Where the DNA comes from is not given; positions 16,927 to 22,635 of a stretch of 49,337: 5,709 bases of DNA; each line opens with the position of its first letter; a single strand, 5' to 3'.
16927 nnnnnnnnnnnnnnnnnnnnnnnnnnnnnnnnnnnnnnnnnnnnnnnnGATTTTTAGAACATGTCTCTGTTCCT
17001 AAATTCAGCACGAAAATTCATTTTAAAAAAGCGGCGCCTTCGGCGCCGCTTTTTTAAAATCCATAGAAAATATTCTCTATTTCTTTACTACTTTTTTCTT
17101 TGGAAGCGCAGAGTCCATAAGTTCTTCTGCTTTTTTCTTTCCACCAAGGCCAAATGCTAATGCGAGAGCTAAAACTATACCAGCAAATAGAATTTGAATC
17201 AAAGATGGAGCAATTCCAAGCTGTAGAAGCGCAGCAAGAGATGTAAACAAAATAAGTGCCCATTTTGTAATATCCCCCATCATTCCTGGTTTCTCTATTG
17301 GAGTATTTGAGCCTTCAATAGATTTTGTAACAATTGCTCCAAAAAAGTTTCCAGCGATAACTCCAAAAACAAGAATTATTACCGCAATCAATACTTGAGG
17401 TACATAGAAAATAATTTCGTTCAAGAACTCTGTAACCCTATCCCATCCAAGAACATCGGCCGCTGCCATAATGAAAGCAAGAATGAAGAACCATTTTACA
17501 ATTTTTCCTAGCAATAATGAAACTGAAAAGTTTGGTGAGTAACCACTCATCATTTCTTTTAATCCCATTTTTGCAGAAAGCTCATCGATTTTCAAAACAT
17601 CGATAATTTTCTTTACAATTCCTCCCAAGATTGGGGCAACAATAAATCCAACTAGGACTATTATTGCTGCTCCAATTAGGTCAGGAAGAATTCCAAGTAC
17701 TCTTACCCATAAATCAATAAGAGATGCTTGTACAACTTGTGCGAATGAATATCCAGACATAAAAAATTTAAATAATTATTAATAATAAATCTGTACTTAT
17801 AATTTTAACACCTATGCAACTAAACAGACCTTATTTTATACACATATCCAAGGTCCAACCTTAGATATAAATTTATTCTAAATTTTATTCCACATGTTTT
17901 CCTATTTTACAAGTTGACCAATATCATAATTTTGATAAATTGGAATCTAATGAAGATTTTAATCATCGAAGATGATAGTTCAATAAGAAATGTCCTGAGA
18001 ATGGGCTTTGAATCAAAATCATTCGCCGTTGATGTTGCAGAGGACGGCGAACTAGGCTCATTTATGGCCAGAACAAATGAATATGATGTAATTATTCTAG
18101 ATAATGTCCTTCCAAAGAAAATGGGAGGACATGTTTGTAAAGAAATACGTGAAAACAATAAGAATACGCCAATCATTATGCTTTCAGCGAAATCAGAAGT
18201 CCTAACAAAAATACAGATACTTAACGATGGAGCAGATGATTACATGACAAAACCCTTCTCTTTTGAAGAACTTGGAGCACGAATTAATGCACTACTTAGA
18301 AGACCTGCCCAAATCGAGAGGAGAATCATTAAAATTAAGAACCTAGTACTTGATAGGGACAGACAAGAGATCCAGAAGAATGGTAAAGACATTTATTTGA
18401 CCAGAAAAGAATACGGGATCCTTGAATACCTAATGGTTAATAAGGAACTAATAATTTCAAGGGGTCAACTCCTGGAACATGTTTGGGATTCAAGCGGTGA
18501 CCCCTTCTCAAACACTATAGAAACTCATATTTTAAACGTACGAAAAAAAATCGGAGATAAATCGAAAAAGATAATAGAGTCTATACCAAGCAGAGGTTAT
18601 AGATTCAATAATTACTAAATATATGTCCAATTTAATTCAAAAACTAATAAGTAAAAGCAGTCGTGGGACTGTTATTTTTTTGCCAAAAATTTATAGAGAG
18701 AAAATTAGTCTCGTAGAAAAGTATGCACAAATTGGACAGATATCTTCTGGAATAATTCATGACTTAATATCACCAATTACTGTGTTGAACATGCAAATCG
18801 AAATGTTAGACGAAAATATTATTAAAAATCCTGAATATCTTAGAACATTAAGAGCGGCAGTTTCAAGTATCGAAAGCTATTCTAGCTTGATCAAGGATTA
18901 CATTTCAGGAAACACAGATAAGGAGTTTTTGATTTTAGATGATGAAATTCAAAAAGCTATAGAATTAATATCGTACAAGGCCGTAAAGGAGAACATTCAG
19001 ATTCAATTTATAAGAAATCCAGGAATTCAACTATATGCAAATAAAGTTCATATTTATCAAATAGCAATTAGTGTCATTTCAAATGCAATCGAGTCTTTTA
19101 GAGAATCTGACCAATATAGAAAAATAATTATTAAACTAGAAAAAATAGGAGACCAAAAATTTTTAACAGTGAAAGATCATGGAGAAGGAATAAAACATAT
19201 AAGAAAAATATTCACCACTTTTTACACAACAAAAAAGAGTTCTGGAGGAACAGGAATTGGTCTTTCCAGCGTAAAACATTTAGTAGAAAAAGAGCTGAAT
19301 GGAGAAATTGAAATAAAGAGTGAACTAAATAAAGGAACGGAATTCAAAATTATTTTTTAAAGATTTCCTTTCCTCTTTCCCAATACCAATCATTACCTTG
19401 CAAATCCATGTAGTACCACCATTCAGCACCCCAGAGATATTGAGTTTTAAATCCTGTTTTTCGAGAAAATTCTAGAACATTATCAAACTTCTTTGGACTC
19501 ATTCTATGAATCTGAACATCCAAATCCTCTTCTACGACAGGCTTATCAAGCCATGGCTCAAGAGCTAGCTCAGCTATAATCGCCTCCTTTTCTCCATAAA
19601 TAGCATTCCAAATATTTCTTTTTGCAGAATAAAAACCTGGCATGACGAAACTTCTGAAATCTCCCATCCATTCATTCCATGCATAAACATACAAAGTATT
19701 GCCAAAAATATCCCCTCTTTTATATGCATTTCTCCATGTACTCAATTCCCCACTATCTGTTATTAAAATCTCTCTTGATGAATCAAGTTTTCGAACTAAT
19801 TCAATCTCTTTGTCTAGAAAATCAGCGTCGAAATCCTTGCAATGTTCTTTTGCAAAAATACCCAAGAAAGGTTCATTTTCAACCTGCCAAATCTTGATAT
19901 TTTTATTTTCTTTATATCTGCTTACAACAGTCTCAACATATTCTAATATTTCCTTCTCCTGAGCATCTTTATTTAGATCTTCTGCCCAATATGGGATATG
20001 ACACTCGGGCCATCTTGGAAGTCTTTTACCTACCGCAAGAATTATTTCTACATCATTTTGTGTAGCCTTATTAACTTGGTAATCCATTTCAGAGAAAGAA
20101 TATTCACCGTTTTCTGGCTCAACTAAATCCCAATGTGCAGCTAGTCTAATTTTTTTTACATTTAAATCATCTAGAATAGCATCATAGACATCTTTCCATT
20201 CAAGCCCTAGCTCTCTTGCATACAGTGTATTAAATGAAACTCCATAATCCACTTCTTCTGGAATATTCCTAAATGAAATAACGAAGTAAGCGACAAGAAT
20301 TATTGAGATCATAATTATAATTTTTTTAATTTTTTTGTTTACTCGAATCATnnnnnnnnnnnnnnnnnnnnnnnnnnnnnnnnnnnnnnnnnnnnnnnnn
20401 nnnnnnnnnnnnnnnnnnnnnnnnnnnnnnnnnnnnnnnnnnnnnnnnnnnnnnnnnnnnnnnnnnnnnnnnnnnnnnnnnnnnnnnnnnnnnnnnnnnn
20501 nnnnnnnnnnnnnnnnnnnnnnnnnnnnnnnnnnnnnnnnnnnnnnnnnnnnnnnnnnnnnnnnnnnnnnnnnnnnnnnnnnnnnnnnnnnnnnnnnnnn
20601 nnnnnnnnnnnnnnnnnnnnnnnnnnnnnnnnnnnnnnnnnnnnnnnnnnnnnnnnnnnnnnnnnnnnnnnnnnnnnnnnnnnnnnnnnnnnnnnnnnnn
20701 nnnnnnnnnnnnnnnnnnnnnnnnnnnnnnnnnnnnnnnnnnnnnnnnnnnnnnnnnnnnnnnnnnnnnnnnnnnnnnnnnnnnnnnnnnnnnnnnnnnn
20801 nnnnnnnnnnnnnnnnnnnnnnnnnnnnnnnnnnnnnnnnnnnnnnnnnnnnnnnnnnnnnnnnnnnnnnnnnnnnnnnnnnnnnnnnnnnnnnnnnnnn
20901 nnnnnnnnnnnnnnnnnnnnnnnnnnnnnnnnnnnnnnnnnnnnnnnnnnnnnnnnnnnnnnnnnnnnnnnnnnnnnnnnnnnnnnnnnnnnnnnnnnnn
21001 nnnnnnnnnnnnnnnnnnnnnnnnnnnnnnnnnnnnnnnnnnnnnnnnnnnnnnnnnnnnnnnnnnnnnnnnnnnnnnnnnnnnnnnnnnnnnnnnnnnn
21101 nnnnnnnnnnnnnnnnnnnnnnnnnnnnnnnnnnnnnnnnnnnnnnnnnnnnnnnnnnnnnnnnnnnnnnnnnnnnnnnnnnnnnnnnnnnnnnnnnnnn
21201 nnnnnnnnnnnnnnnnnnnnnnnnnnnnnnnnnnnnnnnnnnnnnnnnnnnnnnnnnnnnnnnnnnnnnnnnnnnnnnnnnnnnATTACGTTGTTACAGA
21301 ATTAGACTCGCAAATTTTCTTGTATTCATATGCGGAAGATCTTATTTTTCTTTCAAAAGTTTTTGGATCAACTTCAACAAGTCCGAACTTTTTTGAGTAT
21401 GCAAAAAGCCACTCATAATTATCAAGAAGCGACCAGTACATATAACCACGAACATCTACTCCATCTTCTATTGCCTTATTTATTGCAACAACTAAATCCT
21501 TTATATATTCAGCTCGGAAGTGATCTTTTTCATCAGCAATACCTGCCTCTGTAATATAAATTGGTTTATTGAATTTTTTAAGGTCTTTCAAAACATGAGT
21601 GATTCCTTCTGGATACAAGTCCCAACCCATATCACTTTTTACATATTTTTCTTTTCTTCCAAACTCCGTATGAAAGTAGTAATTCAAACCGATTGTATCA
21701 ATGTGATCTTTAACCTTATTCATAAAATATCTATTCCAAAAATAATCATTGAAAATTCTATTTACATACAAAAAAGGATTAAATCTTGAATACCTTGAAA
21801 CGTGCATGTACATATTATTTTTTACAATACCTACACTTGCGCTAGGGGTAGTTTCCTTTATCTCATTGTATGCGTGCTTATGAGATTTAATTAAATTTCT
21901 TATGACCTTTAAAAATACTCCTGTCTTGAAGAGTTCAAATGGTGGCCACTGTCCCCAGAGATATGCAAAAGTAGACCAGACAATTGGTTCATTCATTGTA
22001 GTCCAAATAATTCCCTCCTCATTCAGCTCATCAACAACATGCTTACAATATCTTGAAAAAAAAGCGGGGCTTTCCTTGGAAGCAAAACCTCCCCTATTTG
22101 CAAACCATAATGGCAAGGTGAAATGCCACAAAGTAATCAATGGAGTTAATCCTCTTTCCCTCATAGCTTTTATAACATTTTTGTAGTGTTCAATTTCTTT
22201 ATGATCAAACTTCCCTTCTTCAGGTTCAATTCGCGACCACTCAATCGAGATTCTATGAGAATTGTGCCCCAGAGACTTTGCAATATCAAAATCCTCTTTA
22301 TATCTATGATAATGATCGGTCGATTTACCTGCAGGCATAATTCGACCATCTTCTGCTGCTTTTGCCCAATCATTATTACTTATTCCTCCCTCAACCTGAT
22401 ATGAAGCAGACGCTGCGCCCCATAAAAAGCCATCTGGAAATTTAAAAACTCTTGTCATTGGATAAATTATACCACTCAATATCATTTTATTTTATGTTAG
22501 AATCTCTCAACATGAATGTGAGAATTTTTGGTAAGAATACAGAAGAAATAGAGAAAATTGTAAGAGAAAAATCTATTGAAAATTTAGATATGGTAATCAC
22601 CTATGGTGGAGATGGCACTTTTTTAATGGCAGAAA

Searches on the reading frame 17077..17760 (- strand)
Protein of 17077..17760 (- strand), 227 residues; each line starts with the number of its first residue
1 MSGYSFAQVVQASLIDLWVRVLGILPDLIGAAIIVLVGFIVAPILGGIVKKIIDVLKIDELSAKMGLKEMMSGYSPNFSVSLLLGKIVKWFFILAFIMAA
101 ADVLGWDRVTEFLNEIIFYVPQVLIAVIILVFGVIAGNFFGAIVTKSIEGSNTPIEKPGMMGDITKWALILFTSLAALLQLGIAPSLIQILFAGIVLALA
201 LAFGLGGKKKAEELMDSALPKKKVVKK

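Call 72: search_protein_families(library=pfam, proteins=[window:17077-17760:-])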
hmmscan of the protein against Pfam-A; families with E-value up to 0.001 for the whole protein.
window:17077-17760:- (227 aa): 1 family
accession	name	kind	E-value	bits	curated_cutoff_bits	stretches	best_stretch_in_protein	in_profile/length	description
PF05552.17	MS_channel_1st_1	-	3e-16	59.5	22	2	109-152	3-46/50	Mechanosensitive ion channel, conserved TM helix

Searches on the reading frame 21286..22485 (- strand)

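Call 19: search_protein_families(library=pfam, proteins=[window:21286-22485:-])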
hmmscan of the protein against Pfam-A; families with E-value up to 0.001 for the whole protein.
window:21286-22485:- (399 aa): 4 families
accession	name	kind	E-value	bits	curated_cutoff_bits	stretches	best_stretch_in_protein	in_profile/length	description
PF00232.24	Glyco_hydro_1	-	8.7e-77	258.9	22.6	2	15-228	4-226/453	Glycosyl hydrolase family 1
PF00331.26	Glyco_hydro_10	-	1.1e-08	35.1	22.1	1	80-364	44-288/311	Glycosyl hydrolase family 10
PF00150.24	Cellulase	-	4.8e-08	33.3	23.5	1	61-343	22-261/272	Cellulase (glycosyl hydrolase family 5)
PF02449.21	Glyco_hydro_42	-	7.9e-05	22.6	21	1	61-130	11-78/376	Beta-galactosidase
